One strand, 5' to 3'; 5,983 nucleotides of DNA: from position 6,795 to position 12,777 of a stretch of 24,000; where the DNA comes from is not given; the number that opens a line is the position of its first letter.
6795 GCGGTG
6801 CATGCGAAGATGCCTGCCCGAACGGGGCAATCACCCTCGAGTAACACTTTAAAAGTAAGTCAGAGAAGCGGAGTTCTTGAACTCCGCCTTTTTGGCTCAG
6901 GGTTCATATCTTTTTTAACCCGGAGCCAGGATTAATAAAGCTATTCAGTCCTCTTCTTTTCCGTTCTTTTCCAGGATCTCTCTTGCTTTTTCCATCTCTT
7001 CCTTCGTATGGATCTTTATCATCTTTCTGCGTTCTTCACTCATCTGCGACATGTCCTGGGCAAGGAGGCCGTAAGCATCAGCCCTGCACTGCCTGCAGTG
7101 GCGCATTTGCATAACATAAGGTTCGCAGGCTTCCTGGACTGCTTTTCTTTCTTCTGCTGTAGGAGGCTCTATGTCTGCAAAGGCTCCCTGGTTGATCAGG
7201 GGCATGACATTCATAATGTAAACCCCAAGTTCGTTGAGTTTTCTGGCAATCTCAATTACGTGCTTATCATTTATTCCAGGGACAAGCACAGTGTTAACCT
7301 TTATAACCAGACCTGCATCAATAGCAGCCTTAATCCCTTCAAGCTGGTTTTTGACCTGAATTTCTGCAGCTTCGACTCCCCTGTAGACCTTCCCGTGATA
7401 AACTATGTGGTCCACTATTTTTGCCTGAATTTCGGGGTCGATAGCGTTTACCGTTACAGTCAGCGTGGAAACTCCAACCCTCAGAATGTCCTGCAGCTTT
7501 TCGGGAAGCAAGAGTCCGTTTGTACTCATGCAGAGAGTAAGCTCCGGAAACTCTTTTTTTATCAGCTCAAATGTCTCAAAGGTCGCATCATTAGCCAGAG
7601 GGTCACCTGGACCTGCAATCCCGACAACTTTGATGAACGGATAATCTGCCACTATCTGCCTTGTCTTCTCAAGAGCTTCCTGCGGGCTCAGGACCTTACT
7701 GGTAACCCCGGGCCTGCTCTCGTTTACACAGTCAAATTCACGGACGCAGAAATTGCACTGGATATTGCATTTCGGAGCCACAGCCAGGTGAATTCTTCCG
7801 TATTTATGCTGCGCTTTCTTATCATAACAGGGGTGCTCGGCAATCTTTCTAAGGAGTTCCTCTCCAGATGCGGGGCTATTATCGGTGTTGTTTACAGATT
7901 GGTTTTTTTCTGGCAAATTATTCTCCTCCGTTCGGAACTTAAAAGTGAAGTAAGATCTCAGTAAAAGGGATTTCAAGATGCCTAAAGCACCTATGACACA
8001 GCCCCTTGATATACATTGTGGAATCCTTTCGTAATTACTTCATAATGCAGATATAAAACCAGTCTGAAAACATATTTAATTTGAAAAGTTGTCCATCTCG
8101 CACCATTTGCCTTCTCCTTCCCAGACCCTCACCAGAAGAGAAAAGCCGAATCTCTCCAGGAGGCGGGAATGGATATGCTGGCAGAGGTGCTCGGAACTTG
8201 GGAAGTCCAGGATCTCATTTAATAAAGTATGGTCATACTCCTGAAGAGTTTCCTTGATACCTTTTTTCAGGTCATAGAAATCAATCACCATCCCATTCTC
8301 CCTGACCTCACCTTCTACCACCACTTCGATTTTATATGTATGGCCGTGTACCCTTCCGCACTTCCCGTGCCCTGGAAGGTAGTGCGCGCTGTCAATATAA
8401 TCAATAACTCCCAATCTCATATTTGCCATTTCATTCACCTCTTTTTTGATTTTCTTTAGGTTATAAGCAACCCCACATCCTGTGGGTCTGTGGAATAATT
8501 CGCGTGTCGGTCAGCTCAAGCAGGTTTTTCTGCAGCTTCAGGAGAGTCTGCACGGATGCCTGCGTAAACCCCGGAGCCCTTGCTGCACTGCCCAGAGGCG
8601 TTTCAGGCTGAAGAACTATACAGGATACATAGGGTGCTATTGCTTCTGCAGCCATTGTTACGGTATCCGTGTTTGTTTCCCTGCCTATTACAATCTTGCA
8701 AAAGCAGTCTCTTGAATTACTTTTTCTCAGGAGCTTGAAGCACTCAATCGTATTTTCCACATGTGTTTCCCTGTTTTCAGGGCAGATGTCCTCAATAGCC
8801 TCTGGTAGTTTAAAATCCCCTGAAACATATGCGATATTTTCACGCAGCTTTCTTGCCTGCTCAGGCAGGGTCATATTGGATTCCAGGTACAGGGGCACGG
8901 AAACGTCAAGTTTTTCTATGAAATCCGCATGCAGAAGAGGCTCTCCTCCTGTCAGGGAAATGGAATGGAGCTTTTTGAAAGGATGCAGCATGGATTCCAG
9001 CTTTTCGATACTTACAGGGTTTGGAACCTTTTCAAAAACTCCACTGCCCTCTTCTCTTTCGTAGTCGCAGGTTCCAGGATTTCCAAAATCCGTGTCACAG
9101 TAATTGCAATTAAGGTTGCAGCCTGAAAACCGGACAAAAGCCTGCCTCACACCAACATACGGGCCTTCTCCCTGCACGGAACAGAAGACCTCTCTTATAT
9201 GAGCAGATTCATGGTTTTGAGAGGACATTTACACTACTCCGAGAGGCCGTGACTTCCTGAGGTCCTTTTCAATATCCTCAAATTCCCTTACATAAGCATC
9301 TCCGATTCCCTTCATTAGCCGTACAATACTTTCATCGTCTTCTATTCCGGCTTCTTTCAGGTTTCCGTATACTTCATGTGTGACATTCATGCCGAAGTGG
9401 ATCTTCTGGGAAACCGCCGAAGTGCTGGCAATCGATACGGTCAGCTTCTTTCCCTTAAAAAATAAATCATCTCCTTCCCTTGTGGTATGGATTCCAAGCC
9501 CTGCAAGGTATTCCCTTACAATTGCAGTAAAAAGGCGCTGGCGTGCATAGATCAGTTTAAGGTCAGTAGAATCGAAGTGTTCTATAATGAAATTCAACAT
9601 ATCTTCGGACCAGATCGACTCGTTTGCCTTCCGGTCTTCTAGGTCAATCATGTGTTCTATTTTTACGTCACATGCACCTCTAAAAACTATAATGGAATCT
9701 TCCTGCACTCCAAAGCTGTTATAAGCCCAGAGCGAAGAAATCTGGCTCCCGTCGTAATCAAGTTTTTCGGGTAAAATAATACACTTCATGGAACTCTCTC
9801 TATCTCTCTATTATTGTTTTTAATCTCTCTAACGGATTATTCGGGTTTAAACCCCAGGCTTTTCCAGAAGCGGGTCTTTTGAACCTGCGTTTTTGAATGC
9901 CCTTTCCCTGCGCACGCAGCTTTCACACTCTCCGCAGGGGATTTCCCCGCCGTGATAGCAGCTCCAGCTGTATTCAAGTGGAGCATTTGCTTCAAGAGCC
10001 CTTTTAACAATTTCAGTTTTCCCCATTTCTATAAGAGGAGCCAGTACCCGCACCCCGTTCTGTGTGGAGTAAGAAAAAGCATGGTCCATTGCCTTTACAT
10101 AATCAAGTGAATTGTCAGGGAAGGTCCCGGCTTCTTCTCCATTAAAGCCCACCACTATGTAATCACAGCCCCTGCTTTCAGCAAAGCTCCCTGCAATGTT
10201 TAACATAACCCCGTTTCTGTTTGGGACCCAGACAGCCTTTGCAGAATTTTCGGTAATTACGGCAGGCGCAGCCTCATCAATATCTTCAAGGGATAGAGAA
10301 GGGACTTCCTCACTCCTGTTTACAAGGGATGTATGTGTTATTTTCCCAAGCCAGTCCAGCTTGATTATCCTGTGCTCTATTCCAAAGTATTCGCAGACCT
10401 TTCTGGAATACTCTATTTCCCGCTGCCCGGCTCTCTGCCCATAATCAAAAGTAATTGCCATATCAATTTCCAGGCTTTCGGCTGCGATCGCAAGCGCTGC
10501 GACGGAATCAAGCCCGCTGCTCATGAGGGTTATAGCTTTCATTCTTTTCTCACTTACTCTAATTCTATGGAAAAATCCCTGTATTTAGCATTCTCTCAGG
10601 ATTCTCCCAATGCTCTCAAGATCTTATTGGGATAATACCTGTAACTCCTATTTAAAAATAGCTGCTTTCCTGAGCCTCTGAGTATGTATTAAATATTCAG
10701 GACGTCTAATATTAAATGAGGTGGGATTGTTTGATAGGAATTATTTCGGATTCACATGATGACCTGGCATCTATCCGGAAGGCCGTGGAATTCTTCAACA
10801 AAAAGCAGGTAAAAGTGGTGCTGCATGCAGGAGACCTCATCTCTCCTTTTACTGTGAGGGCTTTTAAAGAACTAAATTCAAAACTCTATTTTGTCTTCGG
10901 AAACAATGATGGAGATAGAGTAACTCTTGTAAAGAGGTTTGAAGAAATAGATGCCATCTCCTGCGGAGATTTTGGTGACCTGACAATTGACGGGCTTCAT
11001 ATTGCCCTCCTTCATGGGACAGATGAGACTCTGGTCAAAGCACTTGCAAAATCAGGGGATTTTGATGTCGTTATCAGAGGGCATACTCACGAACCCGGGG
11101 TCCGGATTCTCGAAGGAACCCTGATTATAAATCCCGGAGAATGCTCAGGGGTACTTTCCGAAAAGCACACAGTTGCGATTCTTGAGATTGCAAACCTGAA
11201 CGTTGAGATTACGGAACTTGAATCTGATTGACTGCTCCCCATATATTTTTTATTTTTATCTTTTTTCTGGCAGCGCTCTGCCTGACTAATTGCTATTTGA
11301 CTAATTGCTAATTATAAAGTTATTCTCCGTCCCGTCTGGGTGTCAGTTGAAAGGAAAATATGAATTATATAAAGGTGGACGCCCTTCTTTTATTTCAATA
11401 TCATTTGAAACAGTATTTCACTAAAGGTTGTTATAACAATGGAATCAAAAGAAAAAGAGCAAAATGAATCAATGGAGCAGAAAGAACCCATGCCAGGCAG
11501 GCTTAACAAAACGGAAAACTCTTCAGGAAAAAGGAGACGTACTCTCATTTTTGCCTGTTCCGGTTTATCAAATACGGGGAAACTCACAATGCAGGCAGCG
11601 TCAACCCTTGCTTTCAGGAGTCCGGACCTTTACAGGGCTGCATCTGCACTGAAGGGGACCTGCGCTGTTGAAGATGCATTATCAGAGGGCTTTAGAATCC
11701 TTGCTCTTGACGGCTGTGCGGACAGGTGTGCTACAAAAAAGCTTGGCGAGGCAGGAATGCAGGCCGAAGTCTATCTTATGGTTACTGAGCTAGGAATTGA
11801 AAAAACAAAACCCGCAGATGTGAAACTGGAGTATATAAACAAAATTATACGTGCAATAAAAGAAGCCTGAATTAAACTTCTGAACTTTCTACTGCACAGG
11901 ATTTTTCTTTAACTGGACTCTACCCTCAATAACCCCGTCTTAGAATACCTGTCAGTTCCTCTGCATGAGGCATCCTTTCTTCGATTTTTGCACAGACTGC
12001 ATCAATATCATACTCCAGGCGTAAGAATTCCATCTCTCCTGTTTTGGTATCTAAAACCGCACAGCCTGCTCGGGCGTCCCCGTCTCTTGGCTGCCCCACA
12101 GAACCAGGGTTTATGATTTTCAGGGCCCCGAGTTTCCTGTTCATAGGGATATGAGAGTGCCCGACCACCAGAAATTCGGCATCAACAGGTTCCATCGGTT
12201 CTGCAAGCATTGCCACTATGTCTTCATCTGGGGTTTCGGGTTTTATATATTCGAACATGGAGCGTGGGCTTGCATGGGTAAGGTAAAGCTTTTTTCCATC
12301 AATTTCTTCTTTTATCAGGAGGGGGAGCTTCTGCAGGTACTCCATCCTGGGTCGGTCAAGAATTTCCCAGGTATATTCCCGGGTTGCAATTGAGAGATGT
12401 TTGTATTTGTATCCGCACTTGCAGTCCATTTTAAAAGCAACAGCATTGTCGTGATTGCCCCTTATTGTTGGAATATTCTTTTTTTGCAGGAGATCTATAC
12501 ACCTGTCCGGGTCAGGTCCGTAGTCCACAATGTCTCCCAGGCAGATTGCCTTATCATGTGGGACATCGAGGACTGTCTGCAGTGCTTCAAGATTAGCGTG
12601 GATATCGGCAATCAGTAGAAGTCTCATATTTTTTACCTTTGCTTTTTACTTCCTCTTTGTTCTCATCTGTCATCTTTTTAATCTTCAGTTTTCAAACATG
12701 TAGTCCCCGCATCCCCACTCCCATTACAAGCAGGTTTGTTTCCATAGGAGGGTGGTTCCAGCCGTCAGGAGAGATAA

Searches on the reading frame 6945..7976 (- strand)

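Call 65: search_protein_families(library=pfam, max_evalue=0.0001, proteins=[window:6945-7976:-])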
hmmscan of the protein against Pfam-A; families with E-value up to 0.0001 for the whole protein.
window:6945-7976:- (343 aa): 1 family
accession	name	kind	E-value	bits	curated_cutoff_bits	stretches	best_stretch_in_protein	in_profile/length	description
PF04055.27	Radical_SAM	-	6.5e-23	82.1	29.5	1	67-246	4-165/166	Radical SAM superfamily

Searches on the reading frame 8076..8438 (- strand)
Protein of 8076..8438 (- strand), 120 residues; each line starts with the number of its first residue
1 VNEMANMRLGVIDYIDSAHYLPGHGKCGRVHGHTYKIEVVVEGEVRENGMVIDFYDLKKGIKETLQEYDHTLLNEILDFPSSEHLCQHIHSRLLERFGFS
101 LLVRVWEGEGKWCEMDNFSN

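Call 66: search_protein_families(library=pfam, max_evalue=0.0001, proteins=[window:8076-8438:-])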
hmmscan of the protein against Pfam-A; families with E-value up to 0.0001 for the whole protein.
window:8076-8438:- (120 aa): 1 family
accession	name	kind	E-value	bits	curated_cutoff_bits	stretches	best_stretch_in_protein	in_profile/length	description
PF01242.24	PTPS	-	1.3e-27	96.6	22.4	1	13-116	6-119/121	6-pyruvoyl tetrahydropterin synthase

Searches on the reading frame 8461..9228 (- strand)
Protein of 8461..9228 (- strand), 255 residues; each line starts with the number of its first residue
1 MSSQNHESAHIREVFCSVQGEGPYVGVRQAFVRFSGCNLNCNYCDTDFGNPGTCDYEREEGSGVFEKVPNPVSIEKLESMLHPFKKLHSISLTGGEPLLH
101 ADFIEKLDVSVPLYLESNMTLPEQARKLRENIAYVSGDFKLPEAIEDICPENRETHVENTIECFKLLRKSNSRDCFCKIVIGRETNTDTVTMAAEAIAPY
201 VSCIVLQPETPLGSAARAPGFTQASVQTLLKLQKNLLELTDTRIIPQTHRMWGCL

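Call 65: search_protein_families(library=pfam, max_evalue=0.0001, proteins=[window:8461-9228:-])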
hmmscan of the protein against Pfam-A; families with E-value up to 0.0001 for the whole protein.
window:8461-9228:- (255 aa): 2 families
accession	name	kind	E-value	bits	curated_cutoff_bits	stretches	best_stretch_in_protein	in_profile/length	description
PF04055.27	Radical_SAM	-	7.8e-14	52.6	29.5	1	34-191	4-160/166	Radical SAM superfamily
PF13353.11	Fer4_12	-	8.8e-05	23.3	22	0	19-107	2-73/137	4Fe-4S single cluster domain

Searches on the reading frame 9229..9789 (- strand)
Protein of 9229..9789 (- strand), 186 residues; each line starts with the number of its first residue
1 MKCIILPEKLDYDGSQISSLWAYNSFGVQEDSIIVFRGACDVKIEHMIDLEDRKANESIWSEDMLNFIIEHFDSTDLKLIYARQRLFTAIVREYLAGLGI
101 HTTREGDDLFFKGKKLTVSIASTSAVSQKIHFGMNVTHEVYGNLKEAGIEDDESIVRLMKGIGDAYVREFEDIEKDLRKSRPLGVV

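Call 65: search_protein_families(library=pfam, max_evalue=0.0001, proteins=[window:9229-9789:-])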
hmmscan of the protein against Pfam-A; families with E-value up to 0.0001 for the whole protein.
window:9229-9789:- (186 aa): 1 family
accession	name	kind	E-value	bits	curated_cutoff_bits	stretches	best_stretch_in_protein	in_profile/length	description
PF04017.17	DUF366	-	1.3e-76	256.7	29.9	1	1-181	1-184/184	Domain of unknown function (DUF366)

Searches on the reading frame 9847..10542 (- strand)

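Call 65: search_protein_families(library=pfam, max_evalue=0.0001, proteins=[window:9847-10542:-])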
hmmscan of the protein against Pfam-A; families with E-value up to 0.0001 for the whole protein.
window:9847-10542:- (231 aa): 3 families
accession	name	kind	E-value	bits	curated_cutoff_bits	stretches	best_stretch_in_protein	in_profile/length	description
PF06508.19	QueC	-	1.5e-60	204.8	22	1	2-219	1-209/210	Queuosine biosynthesis protein QueC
PF00733.27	Asn_synthase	-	3.2e-05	24.2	21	1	5-61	22-78/354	Asparagine synthase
PF02568.20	ThiI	-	8.8e-05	22.6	20.5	0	100-184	84-158/197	Thiamine biosynthesis protein (ThiI)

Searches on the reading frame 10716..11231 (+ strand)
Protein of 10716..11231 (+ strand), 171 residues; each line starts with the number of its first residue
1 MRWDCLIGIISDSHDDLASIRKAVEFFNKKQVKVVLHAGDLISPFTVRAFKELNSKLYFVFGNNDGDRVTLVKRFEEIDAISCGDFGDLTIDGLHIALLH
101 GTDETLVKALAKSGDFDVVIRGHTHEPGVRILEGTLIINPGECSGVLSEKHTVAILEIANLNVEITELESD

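Call 65: search_protein_families(library=pfam, max_evalue=0.0001, proteins=[window:10716-11231:+])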
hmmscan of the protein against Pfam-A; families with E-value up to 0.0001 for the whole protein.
window:10716-11231:+ (171 aa): 2 families
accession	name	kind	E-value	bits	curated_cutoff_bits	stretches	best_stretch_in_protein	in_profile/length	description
PF12850.12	Metallophos_2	-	1.2e-32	113.5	27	1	7-159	3-152/154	Calcineurin-like phosphoesterase superfamily domain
PF00149.33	Metallophos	-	5.1e-14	53.6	21.5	1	7-127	3-191/191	Calcineurin-like phosphoesterase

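Call 68: search_protein_families(library=ncbifam, max_evalue=0.0001, proteins=[window:10716-11231:+])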
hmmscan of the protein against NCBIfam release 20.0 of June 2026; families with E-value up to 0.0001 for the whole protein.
window:10716-11231:+ (171 aa): 2 families
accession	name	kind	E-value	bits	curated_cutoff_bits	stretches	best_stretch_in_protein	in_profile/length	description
TIGR00040.1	yfcE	subfamily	2.6e-35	121.8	56.25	1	6-163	2-155/158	YfcE family phosphodiesterase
NF006988.0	PRK09453.1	equivalog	1.5e-14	54.2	117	1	7-168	3-170/183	phosphodiesterase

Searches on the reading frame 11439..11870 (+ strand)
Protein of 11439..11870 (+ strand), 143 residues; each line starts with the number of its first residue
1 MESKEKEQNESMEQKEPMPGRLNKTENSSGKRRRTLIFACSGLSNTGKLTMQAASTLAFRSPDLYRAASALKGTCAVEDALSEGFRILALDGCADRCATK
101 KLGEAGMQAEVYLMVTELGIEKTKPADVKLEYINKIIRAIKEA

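Call 66: search_protein_families(library=pfam, max_evalue=0.0001, proteins=[window:11439-11870:+])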
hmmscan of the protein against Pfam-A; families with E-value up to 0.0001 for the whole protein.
window:11439-11870:+ (143 aa): 1 family
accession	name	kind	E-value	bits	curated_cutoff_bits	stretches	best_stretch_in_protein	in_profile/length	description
PF08859.16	DGC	-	9.8e-23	80.7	27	1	36-140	1-106/106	DGC domain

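Call 68: search_protein_families(library=ncbifam, max_evalue=0.0001, proteins=[window:11439-11870:+])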
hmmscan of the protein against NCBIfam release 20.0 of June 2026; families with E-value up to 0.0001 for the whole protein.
window:11439-11870:+ (143 aa): 0 families

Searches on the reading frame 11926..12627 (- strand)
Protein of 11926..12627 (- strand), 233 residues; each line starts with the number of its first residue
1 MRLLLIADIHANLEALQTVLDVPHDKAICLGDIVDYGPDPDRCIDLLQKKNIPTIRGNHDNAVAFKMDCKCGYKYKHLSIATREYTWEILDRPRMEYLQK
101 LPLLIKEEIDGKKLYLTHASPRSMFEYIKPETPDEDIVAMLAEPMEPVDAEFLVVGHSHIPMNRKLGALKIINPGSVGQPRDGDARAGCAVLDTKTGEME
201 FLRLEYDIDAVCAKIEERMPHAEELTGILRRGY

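Call 66: search_protein_families(library=pfam, max_evalue=0.0001, proteins=[window:11926-12627:-])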
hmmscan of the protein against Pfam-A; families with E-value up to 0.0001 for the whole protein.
window:11926-12627:- (233 aa): 2 families
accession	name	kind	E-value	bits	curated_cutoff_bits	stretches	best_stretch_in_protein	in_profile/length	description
PF12850.12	Metallophos_2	-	4.2e-23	82.5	27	1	1-196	1-153/154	Calcineurin-like phosphoesterase superfamily domain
PF00149.33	Metallophos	-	2.6e-14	54.5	21.5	1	1-160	1-158/191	Calcineurin-like phosphoesterase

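Call 68: search_protein_families(library=ncbifam, max_evalue=0.0001, proteins=[window:11926-12627:-])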
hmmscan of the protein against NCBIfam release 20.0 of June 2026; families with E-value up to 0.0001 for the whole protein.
window:11926-12627:- (233 aa): 3 families
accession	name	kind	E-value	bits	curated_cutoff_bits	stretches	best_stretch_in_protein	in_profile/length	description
NF006988.0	PRK09453.1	equivalog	1.2e-15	57.8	117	1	148-205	117-171/183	phosphodiesterase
TIGR00040.1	yfcE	subfamily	2.2e-13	50.6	56.25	1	1-200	1-156/158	YfcE family phosphodiesterase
NF008516.0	PRK11439.1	equivalog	1.9e-07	31.3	326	1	4-62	20-83/218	protein-serine/threonine phosphatase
